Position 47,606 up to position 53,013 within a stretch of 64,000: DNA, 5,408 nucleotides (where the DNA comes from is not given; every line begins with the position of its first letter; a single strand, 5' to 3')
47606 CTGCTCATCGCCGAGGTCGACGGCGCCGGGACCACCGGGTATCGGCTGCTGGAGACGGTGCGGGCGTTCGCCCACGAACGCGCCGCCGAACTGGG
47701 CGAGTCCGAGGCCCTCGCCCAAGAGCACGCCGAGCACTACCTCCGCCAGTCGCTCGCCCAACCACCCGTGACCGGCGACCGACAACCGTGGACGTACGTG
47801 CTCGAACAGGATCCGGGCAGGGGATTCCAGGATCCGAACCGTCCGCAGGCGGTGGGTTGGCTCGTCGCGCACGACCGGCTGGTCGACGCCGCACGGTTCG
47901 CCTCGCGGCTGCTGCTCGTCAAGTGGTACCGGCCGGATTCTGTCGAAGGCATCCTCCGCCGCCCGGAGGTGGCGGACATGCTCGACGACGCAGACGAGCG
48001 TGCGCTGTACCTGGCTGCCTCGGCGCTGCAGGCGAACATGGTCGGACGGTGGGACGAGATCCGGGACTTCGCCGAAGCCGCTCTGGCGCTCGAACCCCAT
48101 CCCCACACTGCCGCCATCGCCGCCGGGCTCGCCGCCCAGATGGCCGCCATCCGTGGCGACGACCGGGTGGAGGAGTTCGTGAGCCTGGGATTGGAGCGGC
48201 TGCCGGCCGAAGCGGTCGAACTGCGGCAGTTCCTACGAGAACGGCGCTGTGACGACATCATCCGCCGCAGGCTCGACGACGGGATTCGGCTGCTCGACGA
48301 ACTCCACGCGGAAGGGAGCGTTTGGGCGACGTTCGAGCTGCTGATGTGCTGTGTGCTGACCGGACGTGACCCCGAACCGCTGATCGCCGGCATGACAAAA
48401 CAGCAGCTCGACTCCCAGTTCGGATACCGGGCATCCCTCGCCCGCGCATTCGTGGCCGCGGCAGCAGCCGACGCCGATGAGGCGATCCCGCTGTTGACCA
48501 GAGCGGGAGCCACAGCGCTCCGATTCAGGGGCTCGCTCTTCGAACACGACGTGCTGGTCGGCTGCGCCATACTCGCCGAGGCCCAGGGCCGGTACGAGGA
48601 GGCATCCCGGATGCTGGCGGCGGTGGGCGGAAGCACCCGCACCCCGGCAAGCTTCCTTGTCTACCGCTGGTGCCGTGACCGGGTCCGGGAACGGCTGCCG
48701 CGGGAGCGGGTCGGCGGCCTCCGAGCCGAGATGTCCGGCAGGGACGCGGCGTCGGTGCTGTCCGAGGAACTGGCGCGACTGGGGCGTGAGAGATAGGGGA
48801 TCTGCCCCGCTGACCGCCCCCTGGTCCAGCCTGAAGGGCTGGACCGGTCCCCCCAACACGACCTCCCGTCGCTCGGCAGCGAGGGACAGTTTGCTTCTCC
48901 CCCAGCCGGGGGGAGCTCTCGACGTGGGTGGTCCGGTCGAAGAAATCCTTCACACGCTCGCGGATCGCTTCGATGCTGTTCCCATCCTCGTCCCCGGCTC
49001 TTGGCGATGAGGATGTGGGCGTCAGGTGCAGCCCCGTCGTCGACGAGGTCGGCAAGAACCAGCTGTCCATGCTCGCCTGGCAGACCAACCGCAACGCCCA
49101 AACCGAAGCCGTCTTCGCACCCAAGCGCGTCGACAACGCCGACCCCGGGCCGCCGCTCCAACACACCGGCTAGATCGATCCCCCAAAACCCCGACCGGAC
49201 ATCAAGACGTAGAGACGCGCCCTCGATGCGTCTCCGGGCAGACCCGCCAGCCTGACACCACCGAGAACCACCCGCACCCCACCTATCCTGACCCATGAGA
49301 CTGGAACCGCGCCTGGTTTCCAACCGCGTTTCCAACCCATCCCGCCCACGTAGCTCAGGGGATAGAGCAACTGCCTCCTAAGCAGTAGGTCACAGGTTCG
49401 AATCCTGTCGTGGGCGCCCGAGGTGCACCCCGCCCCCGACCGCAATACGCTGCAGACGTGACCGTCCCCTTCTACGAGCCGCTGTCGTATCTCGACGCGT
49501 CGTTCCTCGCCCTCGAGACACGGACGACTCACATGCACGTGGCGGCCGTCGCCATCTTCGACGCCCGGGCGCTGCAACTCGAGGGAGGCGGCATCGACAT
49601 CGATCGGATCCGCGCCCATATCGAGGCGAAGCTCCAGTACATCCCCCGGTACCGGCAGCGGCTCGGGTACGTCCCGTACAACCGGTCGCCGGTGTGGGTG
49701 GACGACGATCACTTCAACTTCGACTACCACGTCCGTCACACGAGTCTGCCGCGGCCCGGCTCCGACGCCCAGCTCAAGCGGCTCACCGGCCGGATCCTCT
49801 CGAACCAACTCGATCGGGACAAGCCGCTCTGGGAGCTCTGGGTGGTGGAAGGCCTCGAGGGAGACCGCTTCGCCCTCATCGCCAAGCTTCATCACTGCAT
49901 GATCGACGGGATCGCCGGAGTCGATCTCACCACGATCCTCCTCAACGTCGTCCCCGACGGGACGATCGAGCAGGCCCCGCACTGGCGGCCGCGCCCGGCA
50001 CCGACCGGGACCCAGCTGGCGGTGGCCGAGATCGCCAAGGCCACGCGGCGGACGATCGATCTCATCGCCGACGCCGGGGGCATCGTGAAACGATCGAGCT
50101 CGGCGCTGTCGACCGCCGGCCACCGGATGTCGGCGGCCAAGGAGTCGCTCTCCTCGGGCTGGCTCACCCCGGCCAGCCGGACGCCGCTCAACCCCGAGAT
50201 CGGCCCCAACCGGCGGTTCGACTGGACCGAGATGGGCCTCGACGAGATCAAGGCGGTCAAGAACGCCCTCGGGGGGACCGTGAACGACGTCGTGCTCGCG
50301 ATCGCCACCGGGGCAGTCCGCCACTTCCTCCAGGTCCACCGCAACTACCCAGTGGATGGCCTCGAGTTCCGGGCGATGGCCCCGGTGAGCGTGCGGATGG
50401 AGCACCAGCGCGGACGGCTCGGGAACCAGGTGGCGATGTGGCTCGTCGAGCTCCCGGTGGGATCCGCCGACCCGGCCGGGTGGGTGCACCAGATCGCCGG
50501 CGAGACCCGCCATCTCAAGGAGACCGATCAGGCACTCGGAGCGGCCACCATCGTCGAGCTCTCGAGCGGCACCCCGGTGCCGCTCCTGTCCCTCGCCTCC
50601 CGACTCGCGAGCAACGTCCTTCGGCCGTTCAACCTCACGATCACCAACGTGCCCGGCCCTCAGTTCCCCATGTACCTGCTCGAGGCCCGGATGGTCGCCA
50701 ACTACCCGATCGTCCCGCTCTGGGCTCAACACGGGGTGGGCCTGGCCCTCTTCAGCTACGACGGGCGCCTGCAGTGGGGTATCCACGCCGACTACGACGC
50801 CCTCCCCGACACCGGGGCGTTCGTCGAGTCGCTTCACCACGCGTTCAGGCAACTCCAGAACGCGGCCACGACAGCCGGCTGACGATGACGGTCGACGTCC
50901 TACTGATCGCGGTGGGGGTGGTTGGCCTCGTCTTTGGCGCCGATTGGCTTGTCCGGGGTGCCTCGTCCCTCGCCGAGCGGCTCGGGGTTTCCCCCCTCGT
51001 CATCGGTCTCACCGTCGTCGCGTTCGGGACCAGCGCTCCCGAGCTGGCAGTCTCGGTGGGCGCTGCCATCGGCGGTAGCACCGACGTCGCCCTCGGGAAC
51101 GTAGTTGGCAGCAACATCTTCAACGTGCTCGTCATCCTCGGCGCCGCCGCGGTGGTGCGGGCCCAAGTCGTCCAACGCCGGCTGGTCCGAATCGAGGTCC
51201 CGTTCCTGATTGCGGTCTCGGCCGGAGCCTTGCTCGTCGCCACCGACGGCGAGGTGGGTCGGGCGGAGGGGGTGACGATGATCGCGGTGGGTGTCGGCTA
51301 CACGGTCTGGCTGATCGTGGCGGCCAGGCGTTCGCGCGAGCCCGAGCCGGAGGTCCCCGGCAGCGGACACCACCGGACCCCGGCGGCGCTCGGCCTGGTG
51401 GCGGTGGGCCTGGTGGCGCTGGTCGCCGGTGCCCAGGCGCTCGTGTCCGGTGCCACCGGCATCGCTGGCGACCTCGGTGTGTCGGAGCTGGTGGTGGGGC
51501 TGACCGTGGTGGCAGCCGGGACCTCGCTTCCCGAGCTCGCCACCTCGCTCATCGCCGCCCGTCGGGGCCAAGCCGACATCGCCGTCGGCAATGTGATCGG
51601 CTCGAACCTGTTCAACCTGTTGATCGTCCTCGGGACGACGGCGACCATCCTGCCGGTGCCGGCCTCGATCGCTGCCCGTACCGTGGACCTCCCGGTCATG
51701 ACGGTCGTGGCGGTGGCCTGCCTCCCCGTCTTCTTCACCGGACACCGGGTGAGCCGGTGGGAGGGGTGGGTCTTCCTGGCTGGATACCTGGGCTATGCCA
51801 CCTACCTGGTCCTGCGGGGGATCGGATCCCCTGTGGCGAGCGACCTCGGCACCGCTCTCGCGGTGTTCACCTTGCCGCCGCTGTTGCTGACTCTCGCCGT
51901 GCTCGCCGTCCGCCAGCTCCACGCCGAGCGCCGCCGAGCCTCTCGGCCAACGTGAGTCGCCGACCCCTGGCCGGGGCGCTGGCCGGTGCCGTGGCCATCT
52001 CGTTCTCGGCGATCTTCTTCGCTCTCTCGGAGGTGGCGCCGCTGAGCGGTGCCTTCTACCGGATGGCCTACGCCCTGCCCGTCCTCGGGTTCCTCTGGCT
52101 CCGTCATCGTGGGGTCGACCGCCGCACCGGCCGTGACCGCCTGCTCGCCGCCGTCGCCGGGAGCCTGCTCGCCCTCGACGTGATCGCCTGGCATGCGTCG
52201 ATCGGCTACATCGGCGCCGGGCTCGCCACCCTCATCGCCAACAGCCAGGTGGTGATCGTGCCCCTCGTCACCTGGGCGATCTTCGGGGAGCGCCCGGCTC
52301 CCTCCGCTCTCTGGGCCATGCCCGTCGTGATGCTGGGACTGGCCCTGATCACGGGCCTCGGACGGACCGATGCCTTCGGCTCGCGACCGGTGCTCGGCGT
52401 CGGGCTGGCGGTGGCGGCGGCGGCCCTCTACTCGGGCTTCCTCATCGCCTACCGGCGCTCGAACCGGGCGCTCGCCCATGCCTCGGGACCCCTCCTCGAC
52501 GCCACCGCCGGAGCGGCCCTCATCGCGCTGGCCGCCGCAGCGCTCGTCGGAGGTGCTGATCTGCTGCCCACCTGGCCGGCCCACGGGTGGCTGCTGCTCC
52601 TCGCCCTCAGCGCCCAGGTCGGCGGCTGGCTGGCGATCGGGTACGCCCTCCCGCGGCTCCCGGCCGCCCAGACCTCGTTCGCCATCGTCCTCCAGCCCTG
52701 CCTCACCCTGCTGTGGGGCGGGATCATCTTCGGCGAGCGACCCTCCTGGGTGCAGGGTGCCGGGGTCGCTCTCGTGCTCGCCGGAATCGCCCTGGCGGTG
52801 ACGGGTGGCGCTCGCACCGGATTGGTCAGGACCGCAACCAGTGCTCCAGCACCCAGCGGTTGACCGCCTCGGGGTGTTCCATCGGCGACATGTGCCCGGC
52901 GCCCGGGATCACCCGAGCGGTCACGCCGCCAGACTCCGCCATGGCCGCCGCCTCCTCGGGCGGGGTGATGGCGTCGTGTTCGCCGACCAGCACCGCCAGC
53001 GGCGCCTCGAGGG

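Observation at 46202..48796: Nucleotide cyclase fused to a STAND NTPase and TPR sensor: candidate signal-activated second-messenger generator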

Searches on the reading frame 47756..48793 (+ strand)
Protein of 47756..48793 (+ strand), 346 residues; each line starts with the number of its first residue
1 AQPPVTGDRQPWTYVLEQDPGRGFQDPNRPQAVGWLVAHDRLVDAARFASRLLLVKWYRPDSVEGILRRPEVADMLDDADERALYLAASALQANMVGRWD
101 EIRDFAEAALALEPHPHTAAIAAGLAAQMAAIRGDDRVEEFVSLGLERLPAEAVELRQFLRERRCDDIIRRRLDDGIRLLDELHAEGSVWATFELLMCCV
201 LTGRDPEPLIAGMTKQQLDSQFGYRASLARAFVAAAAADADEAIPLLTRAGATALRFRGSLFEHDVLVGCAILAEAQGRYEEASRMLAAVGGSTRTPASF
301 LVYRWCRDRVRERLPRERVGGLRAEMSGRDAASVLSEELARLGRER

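Call 55: search_protein_representatives(protein=window:47756-48793:+)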
Query: 346 residues. Proteins with E-value up to 0.001 (for the whole library): 42; up to 1e-10: 20; up to 1e-30: 6. The best 42 are listed.
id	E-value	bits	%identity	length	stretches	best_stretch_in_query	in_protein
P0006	6.3e-188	640.5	80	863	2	1-343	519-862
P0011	2.1e-64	234.5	44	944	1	1-343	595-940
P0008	6.7e-56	206.5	40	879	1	4-344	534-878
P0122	1.7e-33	132.8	34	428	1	2-345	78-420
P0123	3.6e-33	131.8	36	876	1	27-344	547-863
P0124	7.7e-31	124.1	34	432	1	3-342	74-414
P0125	8.7e-28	114.1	37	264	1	93-342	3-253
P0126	8.6e-26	107.6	35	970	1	3-342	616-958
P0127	4.6e-25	105.2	36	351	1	20-343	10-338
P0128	1.2e-24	103.8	32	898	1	27-343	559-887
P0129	2.7e-24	102.6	68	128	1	187-265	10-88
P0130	7.2e-24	101.2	33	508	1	23-342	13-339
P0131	2.8e-23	99.3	36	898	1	19-342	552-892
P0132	3.2e-22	95.8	33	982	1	27-319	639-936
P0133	3.7e-17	79.2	32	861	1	28-342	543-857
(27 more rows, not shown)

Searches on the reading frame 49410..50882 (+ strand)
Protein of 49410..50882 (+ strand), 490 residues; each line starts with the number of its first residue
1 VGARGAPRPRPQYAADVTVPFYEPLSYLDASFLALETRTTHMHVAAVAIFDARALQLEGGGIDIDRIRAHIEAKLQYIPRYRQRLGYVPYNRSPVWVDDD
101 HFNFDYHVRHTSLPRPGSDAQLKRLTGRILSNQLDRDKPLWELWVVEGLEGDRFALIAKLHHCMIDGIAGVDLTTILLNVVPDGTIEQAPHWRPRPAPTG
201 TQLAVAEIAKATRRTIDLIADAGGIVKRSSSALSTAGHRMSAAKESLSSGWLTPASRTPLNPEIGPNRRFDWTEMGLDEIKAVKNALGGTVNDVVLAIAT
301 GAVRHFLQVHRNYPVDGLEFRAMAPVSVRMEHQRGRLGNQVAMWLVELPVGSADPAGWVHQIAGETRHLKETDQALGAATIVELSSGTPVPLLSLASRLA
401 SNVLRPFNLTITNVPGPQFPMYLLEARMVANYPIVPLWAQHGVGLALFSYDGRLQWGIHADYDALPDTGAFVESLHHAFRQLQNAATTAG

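Call 20: search_protein_families(library=pfam, proteins=[window:49410-50882:+], max_evalue=0.01)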
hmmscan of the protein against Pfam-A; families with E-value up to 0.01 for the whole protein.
window:49410-50882:+ (490 aa): 2 families
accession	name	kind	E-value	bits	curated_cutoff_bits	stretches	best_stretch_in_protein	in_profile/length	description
PF03007.21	WS_DGAT_cat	-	2e-68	231.4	23.6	1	25-295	1-263/263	Wax ester synthase/diacylglycerol acyltransferase catalytic domain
PF06974.18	WS_DGAT_C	-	3.9e-28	98.8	20.7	1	338-482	2-144/145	WS/DGAT C-terminal domain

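Call 73: search_protein_families(library=padloc, proteins=[window:49410-50882:+], max_evalue=0.001)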
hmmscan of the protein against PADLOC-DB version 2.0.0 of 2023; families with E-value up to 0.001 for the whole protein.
window:49410-50882:+ (490 aa): 0 families

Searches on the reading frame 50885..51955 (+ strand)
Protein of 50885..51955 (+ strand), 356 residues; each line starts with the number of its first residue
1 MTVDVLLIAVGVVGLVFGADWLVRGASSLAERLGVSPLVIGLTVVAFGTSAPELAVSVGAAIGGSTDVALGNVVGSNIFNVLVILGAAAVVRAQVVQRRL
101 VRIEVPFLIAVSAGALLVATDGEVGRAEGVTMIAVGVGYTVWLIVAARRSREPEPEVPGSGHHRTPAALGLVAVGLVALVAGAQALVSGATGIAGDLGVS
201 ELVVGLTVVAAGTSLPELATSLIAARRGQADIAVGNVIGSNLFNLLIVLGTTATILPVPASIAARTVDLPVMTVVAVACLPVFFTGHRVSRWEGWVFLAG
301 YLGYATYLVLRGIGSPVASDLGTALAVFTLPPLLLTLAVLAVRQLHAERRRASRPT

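Call 20: search_protein_families(library=pfam, proteins=[window:50885-51955:+], max_evalue=0.01)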
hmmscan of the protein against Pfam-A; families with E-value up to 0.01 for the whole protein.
window:50885-51955:+ (356 aa): 1 family
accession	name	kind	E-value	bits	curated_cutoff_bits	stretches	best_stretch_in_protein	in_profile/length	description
PF01699.29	Na_Ca_ex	-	7.5e-66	221.2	24.9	2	168-309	2-150/151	Sodium/calcium exchanger protein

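Call 73: search_protein_families(library=padloc, proteins=[window:50885-51955:+], max_evalue=0.001)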
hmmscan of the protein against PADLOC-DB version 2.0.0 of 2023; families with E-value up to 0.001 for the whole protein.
window:50885-51955:+ (356 aa): 0 families

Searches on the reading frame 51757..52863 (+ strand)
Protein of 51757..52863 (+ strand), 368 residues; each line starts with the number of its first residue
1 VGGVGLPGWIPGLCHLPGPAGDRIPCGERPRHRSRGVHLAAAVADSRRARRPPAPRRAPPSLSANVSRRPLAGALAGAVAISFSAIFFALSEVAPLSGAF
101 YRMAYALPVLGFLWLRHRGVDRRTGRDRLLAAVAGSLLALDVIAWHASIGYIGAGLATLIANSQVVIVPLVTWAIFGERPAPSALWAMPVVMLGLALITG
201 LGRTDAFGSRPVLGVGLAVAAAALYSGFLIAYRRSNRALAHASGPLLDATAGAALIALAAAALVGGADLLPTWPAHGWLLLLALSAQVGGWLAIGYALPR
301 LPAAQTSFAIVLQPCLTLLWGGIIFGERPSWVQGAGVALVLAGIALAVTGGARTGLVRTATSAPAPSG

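Call 20: search_protein_families(library=pfam, proteins=[window:51757-52863:+], max_evalue=0.01)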
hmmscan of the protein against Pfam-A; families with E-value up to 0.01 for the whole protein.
window:51757-52863:+ (368 aa): 1 family
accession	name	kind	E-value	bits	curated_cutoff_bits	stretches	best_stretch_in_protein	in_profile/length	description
PF00892.27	EamA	-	1.4e-20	74.4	28.2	2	214-348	3-134/135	EamA-like transporter family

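Call 73: search_protein_families(library=padloc, proteins=[window:51757-52863:+], max_evalue=0.001)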
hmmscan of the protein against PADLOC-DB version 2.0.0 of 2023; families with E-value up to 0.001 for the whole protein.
window:51757-52863:+ (368 aa): 0 families
